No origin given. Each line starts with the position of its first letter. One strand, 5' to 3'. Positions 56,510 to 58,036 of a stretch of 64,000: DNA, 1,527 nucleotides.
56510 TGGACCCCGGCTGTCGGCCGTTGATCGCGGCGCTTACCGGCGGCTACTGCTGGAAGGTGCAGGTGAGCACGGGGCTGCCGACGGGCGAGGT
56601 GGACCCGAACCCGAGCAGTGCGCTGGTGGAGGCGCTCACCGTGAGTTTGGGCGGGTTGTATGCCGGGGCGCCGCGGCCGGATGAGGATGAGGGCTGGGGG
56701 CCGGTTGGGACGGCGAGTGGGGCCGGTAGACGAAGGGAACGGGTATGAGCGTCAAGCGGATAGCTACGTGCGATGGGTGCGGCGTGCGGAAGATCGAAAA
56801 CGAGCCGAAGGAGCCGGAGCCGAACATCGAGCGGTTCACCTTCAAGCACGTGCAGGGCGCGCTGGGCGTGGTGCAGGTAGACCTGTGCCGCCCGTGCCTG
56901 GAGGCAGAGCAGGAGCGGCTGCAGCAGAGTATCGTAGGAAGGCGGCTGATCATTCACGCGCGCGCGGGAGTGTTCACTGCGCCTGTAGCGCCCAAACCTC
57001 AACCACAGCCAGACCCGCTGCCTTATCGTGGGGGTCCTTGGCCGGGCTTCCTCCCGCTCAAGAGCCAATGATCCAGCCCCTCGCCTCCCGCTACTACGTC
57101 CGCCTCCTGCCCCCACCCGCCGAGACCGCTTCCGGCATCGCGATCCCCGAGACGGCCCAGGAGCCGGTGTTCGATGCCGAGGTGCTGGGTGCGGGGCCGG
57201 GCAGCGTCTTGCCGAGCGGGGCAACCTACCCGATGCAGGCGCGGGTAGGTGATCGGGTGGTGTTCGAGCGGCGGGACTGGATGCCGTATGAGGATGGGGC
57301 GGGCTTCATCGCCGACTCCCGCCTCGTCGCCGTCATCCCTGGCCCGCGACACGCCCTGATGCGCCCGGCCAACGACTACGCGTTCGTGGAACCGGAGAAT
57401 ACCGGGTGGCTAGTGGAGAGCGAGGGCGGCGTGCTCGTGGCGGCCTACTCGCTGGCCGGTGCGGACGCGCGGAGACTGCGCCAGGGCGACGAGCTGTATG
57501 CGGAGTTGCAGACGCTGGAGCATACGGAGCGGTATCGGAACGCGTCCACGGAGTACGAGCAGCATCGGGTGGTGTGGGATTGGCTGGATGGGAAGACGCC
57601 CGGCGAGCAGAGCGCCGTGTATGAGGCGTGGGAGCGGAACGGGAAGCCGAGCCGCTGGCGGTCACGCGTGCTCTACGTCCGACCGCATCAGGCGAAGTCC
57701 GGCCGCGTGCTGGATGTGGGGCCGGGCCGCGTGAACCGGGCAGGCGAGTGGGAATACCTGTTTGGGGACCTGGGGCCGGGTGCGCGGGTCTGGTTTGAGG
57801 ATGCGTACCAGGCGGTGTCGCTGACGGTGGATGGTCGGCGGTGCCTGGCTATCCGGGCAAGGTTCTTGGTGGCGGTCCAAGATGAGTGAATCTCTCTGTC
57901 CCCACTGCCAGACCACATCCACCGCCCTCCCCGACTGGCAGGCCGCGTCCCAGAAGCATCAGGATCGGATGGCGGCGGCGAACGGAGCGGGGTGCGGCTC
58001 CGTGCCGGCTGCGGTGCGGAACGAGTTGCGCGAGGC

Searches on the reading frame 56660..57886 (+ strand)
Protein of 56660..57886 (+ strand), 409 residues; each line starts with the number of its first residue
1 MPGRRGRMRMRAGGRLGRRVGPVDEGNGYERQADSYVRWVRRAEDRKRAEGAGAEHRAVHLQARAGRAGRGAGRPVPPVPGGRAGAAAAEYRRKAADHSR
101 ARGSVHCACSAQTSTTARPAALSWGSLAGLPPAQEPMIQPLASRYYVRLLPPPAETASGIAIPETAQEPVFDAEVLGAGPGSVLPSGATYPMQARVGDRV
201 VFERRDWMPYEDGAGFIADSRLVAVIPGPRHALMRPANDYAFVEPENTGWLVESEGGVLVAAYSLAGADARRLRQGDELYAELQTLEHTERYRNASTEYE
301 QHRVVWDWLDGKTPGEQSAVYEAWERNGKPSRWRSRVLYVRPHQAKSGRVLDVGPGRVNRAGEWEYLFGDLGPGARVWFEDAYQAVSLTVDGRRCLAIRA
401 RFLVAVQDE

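Call 53: search_protein_families(library=pfam, proteins=[window:56660-57886:+], max_evalue=0.01)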
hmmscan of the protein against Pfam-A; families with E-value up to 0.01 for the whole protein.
window:56660-57886:+ (409 aa): 1 family
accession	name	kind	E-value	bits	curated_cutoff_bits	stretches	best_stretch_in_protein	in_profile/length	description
PF00166.26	Cpn10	-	6.8e-14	52.1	21.1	1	138-204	2-68/93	Chaperonin 10 Kd subunit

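Call 96: search_protein_families(library=phrogs, proteins=[window:56660-57886:+], max_evalue=0.001)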
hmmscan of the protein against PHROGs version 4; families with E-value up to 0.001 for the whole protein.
window:56660-57886:+ (409 aa): 1 family
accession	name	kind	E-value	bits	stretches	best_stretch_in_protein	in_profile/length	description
phrog_3188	-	other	2.1e-13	50.9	1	138-210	3-75/96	co-chaperonin GroES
